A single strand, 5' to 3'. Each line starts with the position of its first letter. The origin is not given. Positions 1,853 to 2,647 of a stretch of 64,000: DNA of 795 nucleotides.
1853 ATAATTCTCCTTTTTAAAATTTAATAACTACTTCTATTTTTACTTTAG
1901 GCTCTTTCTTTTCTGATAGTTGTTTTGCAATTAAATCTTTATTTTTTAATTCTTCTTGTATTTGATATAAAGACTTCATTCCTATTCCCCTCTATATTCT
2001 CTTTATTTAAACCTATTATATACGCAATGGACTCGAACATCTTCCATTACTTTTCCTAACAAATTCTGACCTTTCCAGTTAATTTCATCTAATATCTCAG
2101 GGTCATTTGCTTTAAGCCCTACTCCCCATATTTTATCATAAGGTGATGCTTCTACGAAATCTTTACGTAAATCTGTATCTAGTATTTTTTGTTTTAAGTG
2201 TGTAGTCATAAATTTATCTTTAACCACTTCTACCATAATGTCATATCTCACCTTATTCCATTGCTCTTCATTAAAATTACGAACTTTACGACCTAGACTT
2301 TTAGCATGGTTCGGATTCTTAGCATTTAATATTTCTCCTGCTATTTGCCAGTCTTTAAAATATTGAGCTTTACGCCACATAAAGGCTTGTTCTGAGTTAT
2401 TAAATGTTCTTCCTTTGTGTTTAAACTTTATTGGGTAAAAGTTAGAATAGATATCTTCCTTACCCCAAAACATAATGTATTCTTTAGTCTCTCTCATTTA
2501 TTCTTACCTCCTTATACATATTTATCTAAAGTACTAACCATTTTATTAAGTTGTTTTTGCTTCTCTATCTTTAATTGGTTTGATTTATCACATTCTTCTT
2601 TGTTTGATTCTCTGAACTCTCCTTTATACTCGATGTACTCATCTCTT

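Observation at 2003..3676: Early-gene pair NADAR hydrolase plus Ser/Thr phosphatase: candidate counter-defence module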

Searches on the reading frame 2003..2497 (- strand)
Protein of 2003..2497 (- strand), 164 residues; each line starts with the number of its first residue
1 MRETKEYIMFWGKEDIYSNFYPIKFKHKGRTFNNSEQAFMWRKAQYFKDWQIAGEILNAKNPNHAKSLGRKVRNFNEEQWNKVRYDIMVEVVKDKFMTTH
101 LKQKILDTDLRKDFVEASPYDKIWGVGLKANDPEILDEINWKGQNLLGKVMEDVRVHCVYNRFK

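Call 3: search_protein_families(library=pfam, proteins=[window:2003-2497:-], max_evalue=0.01)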
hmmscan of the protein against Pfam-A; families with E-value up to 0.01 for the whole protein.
window:2003-2497:- (164 aa): 1 family
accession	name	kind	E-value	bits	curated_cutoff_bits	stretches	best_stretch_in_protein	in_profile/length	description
PF08719.17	NADAR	-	2.7e-39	135.5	35.1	1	10-155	2-159/163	NADAR domain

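Call 7: search_solved_structures(query=window:2003-2497:-, max_evalue=0.01, show_alignments=3)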
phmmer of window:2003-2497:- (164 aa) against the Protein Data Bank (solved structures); distinct sequences matched with E-value up to 0.01: 2.
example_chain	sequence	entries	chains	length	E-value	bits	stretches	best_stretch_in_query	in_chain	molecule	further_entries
8bau_A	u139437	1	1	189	3.3e-23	85.7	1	3-130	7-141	NADAR domain-containing protein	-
2b3w_A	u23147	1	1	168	4.4e-05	26.7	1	10-128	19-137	Hypothetical protein ybiA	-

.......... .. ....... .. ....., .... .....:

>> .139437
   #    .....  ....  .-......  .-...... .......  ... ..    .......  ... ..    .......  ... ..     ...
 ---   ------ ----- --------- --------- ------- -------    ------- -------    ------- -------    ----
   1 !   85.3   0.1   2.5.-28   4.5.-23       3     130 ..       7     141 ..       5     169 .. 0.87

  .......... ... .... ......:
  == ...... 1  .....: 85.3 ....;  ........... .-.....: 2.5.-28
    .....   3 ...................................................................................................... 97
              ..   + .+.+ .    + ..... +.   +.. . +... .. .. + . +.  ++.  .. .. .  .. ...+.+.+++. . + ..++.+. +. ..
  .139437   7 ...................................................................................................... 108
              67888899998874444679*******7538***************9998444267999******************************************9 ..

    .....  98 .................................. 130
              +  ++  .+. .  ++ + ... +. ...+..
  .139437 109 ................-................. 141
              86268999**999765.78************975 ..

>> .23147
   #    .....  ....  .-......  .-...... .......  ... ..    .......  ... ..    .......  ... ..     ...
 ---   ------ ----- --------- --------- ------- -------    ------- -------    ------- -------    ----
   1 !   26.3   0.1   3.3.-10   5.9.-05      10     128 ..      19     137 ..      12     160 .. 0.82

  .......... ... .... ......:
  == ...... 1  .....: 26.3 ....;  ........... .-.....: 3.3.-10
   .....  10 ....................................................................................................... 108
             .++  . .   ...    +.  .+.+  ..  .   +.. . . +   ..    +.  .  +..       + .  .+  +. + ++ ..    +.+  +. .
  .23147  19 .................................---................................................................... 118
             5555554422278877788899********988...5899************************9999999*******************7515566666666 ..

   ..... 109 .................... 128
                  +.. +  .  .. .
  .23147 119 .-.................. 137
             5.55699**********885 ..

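Call 20: search_protein_families(library=phrogs, proteins=[window:2003-2497:-], max_evalue=0.001)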
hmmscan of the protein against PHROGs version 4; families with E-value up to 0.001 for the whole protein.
window:2003-2497:- (164 aa): 1 family
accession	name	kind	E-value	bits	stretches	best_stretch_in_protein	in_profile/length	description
phrog_1017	-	unknown function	9.2e-65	218.7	1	1-161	2-155/170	-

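Call 29: find_homologous_proteins(query=window:2003-2497:-, max_evalue=0.00001)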
Query window:2003-2497:- (164 aa): 1507 proteins with E <= 0.00001 among 1514 candidates; the best 120 are listed.
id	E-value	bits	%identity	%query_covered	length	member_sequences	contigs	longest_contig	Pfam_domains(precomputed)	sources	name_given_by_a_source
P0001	2.0e-102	358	93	100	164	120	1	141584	PF08719.18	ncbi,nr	ncbi:hypothetical protein VL14_ORF200 [Staphylococcus phage vB_SauM_VL14]|nr:hypothetical protein VL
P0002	4.2e-67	243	70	92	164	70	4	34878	PF08719.18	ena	-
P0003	2.4e-66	241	68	92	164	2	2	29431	PF08719.18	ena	-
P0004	2.0e-52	196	58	95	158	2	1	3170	PF08719.18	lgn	-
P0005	1.2e-50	190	57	95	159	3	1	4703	PF08719.18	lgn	-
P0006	3.4e-50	188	58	95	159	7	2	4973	PF08719.18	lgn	-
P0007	4.5e-50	188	56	95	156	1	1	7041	PF08719.18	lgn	-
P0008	9.4e-50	187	57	95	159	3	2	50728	PF08719.18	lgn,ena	-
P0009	1.2e-49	186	54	96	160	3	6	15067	PF08719.18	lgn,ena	-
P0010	1.6e-49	186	56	95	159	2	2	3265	PF08719.18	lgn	-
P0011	3.1e-49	185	56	96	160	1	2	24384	PF08719.18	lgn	-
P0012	1.2e-48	183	54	95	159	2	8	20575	PF08719.18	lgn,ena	-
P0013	6.3e-48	181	55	95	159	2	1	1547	PF08719.18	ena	-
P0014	1.8e-47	179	53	96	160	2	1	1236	PF08719.18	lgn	-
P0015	2.1e-47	179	57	93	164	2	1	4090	PF08719.18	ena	-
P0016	1.2e-46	177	53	95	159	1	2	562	PF08719.18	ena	-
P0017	9.2e-46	174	58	93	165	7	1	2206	PF08719.18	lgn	-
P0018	1.9e-45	173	56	96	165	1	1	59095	PF08719.18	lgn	-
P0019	3.7e-45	172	55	93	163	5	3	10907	PF08719.18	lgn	-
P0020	8.2e-45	171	55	95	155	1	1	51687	PF08719.18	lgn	-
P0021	1.2e-44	170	58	93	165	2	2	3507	PF08719.18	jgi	jgi:ribA/ribD-fused uncharacterized protein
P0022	1.9e-44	170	68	70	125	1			PF08719.18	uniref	uniref:NADAR domain-containing protein n=1 Tax=Mammaliicoccus phage MSShimriz1 TaxID=3230127 RepID=A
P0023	2.1e-44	169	52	96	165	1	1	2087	PF08719.18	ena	-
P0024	2.2e-44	169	50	97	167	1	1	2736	PF08719.18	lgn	-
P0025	2.6e-44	169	54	94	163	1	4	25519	PF08719.18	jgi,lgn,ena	-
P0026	5.6e-44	168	56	93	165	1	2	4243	PF08719.18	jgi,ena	-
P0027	6.9e-44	168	56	93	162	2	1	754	PF08719.18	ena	-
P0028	7.6e-44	168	54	94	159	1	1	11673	PF08719.18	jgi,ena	-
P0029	9.0e-44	167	56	93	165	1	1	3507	PF08719.18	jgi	jgi:ribA/ribD-fused uncharacterized protein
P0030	9.2e-44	167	55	94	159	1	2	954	PF08719.18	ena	-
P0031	1.3e-43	167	55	93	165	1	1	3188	PF08719.18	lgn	-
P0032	1.4e-43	167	54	95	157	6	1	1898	PF08719.18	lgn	-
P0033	2.3e-43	166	52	95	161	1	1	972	PF08719.18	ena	-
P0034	2.7e-43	166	53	94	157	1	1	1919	PF08719.18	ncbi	-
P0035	4.0e-43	165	52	94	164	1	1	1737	PF08719.18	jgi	-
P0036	5.2e-43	165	51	95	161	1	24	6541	PF08719.18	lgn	-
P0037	5.7e-43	165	53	94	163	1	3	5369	PF08719.18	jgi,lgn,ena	-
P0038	5.8e-43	165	56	93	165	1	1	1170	PF08719.18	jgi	jgi:ribA/ribD-fused uncharacterized protein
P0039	7.0e-43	164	54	94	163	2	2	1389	PF08719.18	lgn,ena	-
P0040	1.1e-42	164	51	95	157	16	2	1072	PF08719.18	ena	-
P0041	1.6e-42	163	54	95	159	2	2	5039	PF08719.18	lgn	-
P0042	4.1e-42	162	52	96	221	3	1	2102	PF08719.18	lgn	-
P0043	5.5e-42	162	55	95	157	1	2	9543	PF08719.18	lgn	-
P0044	5.5e-42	162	54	95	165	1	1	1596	PF08719.18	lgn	-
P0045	6.6e-42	161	52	92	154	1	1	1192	PF08719.18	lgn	-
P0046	7.9e-42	161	49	97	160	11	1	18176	PF08719.18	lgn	-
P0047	8.0e-42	161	53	95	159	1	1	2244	PF08719.18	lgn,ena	-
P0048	8.1e-42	161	52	93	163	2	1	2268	PF08719.18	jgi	jgi:ribA/ribD-fused uncharacterized protein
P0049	1.7e-41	160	52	96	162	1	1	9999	PF08719.18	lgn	-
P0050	1.7e-41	160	54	94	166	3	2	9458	PF08719.18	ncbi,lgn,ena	-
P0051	2.0e-41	160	52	95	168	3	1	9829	PF08719.18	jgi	jgi:ribA/ribD-fused uncharacterized protein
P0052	2.3e-41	160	52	93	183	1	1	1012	PF08719.18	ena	-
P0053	2.6e-41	159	54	95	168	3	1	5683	PF08719.18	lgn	-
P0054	2.6e-41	159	52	94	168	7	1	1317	PF08719.18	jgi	jgi:ribA/ribD-fused uncharacterized protein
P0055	3.0e-41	159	48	95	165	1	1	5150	PF08719.18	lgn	-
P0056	3.9e-41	159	52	94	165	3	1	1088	PF08719.18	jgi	jgi:ribA/ribD-fused uncharacterized protein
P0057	4.0e-41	159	47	96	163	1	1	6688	PF08719.18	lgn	-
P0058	4.2e-41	159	54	93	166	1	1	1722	PF08719.18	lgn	-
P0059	4.2e-41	159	51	98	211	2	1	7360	PF08719.18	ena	-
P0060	5.1e-41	158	52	99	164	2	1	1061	PF08719.18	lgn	-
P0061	5.7e-41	158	50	95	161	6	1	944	PF08719.18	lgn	-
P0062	6.4e-41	158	52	95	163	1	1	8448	PF08719.18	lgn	-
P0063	1.0e-40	157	51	87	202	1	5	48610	PF08719.18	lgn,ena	-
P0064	1.4e-40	157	51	93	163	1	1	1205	PF08719.18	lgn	-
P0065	1.6e-40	157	51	95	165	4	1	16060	PF08719.18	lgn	-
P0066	2.3e-40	156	51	94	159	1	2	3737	PF08719.18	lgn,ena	-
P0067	3.4e-40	156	50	93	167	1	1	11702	PF08719.18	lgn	-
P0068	3.6e-40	156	49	95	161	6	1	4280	PF08719.18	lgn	-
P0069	4.3e-40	155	51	99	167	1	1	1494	PF08719.18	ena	-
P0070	4.5e-40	155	52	95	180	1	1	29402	PF08719.18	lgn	-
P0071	4.6e-40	155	52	94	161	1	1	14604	PF08719.18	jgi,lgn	-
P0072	4.9e-40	155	54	91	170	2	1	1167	PF08719.18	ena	-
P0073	5.8e-40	155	51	93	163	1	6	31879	PF08719.18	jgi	jgi:ribA/ribD-fused uncharacterized protein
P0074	8.9e-40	154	52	93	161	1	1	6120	PF08719.18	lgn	-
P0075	9.6e-40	154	51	95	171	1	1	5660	PF08719.18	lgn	-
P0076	9.7e-40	154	47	94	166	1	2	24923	PF08719.18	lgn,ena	-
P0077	1.1e-39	154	52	95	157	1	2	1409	PF08719.18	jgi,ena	jgi:ribA/ribD-fused uncharacterized protein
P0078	1.2e-39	154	48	98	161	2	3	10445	PF08719.18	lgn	-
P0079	1.2e-39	154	53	92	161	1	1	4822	PF08719.18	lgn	-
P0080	1.3e-39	154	51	93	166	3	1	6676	PF08719.18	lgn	-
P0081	1.3e-39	154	50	95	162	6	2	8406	PF08719.18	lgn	-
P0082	1.3e-39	154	51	96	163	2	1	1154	PF08719.18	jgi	-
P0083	1.4e-39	154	48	98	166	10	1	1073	PF08719.18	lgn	-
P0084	1.4e-39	154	51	95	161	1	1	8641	PF08719.18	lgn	-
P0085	1.5e-39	154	49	94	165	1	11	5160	PF08719.18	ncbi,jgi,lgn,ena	-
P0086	1.7e-39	153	52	95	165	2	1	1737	PF08719.18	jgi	jgi:ribA/ribD-fused uncharacterized protein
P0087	1.8e-39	153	53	94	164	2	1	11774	PF08719.18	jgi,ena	-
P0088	1.9e-39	153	49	95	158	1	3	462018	PF08719.18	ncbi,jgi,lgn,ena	-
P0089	2.3e-39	153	53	94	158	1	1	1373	PF08719.18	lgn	-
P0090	2.6e-39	153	52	94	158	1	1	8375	PF08719.18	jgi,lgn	jgi:hypothetical protein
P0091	2.7e-39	153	51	95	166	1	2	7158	PF08719.18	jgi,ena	jgi:ribA/ribD-fused uncharacterized protein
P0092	2.8e-39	153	50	95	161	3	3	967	PF08719.18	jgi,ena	-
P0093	2.9e-39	153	48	95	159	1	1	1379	PF08719.18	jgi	jgi:hypothetical protein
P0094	3.7e-39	152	52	90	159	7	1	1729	PF08719.18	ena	-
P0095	3.7e-39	152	49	94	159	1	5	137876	PF08719.18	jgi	-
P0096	3.8e-39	152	49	96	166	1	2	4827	PF08719.18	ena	-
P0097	4.1e-39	152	51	90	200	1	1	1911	PF08719.18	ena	-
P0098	4.2e-39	152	51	92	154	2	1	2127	PF08719.18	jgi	jgi:ribA/ribD-fused uncharacterized protein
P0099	4.3e-39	152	49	95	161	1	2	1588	PF08719.18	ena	-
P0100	4.4e-39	152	50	96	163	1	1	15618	PF08719.18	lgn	-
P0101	4.7e-39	152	47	92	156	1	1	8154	PF08719.18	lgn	-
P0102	5.5e-39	152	48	94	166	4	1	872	PF08719.18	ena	-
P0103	5.8e-39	152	51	90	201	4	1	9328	PF08719.18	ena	-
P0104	5.9e-39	152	48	95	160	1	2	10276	PF08719.18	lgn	-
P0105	6.0e-39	152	48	95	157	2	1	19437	PF08719.18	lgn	-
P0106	8.9e-39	151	48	95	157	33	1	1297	PF08719.18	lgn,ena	-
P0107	9.3e-39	151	49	95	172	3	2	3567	PF08719.18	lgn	-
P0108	9.5e-39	151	49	94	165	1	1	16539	PF08719.18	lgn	-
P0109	9.6e-39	151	51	94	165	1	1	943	PF08719.18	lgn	-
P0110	9.8e-39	151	51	91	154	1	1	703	PF08719.18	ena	-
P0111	1.0e-38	151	47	95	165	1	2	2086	PF08719.18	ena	-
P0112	1.0e-38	151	50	95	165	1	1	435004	PF08719.18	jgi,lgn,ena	-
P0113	1.0e-38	151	49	95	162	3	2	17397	PF08719.18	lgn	-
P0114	1.1e-38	151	51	94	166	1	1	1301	PF08719.18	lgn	-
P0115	1.2e-38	151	49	94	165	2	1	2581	PF08719.18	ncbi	ncbi:MAG: NADAR family protein [bacterium]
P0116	1.2e-38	151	52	96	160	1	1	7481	PF08719.18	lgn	-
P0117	1.2e-38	151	50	95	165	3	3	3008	PF08719.18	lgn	-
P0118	1.3e-38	151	50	94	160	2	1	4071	PF08719.18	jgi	jgi:ribA/ribD-fused uncharacterized protein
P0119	1.3e-38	151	51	95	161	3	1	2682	PF08719.18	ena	-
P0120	1.4e-38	150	51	95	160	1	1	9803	PF08719.18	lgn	-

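Call 30: search_protein_families(library=ncbifam, proteins=[window:2003-2497:-], max_evalue=0.01)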
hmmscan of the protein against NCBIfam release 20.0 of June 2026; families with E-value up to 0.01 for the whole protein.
window:2003-2497:- (164 aa): 2 families
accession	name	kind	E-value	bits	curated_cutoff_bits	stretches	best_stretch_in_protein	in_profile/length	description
TIGR02464.1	ribofla_fusion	equivalog_domain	7.9e-56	188.6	73.7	1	8-158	1-152/153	riboflavin biosynthesis intermediates N-glycosidase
NF053876.1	DS32_2_antiphage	equivalog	2e-13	49.8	240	1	30-159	35-156/181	NADAR family anti-phage protein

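Call 31: search_protein_families(library=padloc, proteins=[window:2003-2497:-], max_evalue=0.01)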
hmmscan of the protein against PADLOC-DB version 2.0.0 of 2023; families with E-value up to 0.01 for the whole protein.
window:2003-2497:- (164 aa): 1 family
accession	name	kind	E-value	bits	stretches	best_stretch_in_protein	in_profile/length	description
PDLC04643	PDC-M42C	-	4.3e-34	116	1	15-156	14-155/158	-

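Call 35: search_dna_similar(query=window:2003-2497:-, collection=phages, mode=protein, max_rows=60, rows=spread, max_evalue=0.001)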
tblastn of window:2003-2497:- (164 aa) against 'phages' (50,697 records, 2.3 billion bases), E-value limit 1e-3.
Records with a match: 934; places in all: 936; records where one place covers at least 80% of the query: 910.
Best place of each record, by identity: 95-99% 35; 90-95% 187; 80-90% 1; 60-80% 13; <60% 698.
By first word of the organism name: Staphylococcus 233; Escherichia 155; Streptomyces 70; Salmonella 60; Listeria 56; Bacillus 51; Enterococcus 47; Klebsiella 38; Xanthomonas 22; Cronobacter 15; and 42 more.
By host as written in the record: - 89; Staphylococcus aureus 84; Escherichia coli 46; Listeria monocytogenes 45; Streptomyces griseus ATCC 10137 35; Streptomyces lividans JI 1326 21; Escherichia coli K-12 MG1655 18; Staphylococcus sp. 16; and 250 more.
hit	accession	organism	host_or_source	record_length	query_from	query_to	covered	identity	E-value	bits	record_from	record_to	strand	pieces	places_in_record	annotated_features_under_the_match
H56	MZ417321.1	Staphylococcus phage PG-2021_18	Staphylococcus xylosus M1997-2/10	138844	1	164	100%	98.2%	3e-105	335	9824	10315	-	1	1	record has no annotation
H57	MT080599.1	Staphylococcus phage vB_SauM_EW7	Staphylococcus carnosus TM300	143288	1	164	100%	96.3%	2e-104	332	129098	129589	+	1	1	record has no annotation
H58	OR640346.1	Staphylococcus phage vB_SauM-T-SE-E1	Staphylococcus sp.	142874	1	162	99%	95.1%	9e-102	325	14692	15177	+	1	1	hypothetical protein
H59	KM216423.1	Staphylococcus phage P108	Staphylococcus aureus XN108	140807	1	164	100%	93.3%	1e-81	324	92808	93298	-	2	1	hypothetical protein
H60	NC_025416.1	Staphylococcus phage MCE-2014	Staphylococcus aureus BCP88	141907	1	162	99%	93.2%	8e-101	322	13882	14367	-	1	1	NADAR family protein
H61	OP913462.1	Staphylococcus virus vB_SurM-PSU2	Staphylococcus ureilyticus ATCC49330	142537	1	164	100%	92.1%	1e-99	319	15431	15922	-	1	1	hypothetical protein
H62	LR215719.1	Staphylococcus phage Stab21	-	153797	1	162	99%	92.0%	3e-99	318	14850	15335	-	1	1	g035c: hypothetical protein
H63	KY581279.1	Staphylococcus phage pSa-3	Staphylococcus aureus ATCC 25923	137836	1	162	99%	91.4%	7e-99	317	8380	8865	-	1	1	hypothetical protein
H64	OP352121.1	Staphylococcus phage SAML-4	Staphylococcus aureus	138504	1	162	99%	91.4%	7e-99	317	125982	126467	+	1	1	hypothetical protein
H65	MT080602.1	Staphylococcus phage vB_SauM_EW74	Staphylococcus carnosus TM300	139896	1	162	99%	91.4%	7e-99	317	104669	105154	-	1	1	record has no annotation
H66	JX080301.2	Staphylococcus phage A3R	Staphylococcus aureus strain R19930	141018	1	162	99%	91.4%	7e-99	317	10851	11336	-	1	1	hypothetical protein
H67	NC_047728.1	Staphylococcus phage A5W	Staphylococcus aureus NCTC9789 (=PS80)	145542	1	162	99%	91.4%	7e-99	317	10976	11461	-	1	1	ORF010: gpORF010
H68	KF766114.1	Staphylococcus phage K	Staphylococcus aureus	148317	1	162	99%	91.4%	7e-99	317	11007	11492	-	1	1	YbiA-like protein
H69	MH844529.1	Staphylococcus phage 812h1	Staphylococcus sp.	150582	1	162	99%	91.4%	7e-99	317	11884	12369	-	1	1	hypothetical protein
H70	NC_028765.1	Staphylococcus phage phiIPLA-RODI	Staphylococcus sp.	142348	1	162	99%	90.7%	1e-98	316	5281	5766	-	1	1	NADAR family protein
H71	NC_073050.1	Bacillus phage FADO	Bacillus subtilis BEST7003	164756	1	155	95%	52.6%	8e-41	150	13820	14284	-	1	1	hypothetical protein (x2)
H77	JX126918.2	Listeria phage LP-125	-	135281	6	155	91%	42.6%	5e-33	128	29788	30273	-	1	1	DUF1768 domain containing protein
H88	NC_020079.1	Escherichia phage phAPEC8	Escherichia coli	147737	1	149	91%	38.1%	3e-24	103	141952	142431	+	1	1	hypothetical protein (x2)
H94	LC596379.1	Enterococcus phage phi EF19G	Enterococcus faecalis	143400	6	155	91%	36.7%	3e-24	103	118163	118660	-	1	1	hypothetical protein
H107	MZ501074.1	Escherichia phage HildyBeyeler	Escherichia coli K-12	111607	10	155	89%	29.1%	4e-4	45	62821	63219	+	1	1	hypothetical protein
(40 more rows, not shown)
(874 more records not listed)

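Call 42: get_annotated_region(hit=H77, flank=4000)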
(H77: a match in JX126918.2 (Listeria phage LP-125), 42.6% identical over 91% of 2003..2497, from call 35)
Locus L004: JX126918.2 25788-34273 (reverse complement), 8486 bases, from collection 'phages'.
description: Listeria phage LP-125, complete genome.
organism: Listeria phage LP-125 (NCBI taxid 1173766)
taxonomy: Viruses; Duplodnaviria; Heunggongvirae; Uroviricota; Caudoviricetes; Herelleviridae; Jasinkavirinae; Pecentumvirus; Pecentumvirus LP0832
host: -; source: -; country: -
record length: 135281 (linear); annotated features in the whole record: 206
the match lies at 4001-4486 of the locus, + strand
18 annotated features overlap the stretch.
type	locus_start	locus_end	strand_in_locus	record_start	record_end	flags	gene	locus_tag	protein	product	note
CDS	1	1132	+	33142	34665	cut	-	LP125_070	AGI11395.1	DUF2828 domain containing protein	-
CDS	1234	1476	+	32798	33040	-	-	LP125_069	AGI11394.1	helix-turn-helix XRE-family like protein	-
CDS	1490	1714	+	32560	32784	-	-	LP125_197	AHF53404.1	hypothetical protein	-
CDS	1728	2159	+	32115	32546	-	-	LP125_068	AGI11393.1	hypothetical protein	-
CDS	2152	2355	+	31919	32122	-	-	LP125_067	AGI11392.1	hypothetical protein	-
CDS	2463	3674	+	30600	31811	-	-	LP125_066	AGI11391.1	tRNA-splicing ligase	RtcB-like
CDS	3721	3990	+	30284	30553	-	-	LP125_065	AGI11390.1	hypothetical protein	-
CDS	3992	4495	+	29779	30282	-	-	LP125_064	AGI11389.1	DUF1768 domain containing protein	-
CDS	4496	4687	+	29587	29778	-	-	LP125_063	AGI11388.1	hypothetical protein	-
CDS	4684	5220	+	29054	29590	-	-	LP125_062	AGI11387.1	hypothetical protein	-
CDS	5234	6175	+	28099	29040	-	-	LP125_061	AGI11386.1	putative RNA ligase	-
CDS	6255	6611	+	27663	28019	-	-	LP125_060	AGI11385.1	hypothetical protein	-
CDS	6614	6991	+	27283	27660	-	-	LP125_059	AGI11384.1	HAD-like domain containing protein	-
CDS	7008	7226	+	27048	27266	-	-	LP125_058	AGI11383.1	hypothetical protein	-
CDS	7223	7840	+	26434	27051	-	-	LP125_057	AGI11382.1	putative phosphoesterase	-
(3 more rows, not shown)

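Call 43: get_annotated_region(hit=H94, flank=4000)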
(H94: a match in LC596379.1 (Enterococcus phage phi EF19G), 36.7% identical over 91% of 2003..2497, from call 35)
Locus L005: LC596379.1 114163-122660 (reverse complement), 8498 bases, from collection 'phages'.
description: Enterococcus phage phi EF19G DNA, complete genome.
organism: Enterococcus phage phi EF19G (NCBI taxid 2785386)
taxonomy: Viruses; Duplodnaviria; Heunggongvirae; Uroviricota; Caudoviricetes; Herelleviridae; Brockvirinae; Kochikohdavirus
host: Enterococcus faecalis; source: canal water; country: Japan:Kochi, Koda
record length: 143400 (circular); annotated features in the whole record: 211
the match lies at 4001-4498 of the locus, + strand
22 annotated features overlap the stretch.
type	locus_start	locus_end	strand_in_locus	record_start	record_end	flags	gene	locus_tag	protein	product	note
CDS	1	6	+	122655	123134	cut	-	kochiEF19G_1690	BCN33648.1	hypothetical protein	ORF_169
CDS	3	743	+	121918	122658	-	-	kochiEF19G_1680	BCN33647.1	serine/threonine protein phosphatase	ORF_168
CDS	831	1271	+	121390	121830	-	-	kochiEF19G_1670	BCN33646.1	hypothetical protein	ORF_167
CDS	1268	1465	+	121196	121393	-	-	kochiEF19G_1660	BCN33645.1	hypothetical protein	ORF_166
CDS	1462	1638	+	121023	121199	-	-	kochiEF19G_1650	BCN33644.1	hypothetical protein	ORF_165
CDS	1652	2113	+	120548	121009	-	-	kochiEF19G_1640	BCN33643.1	hypothetical protein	ORF_164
CDS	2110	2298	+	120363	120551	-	-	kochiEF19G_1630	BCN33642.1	hypothetical protein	ORF_163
CDS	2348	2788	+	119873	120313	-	-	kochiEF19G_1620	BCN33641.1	hypothetical protein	ORF_162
CDS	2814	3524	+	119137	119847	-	-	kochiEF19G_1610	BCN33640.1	hypothetical protein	ORF_161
CDS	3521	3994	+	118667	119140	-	-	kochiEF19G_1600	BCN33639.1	hypothetical protein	ORF_160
CDS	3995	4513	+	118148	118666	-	-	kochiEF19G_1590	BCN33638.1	hypothetical protein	ORF_159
CDS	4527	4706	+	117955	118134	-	-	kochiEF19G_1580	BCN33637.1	hypothetical protein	ORF_158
CDS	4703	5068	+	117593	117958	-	-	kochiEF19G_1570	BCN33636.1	hypothetical protein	ORF_157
CDS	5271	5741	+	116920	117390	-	-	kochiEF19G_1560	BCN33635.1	hypothetical protein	ORF_156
CDS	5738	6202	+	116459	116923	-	-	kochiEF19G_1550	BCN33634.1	hypothetical protein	ORF_155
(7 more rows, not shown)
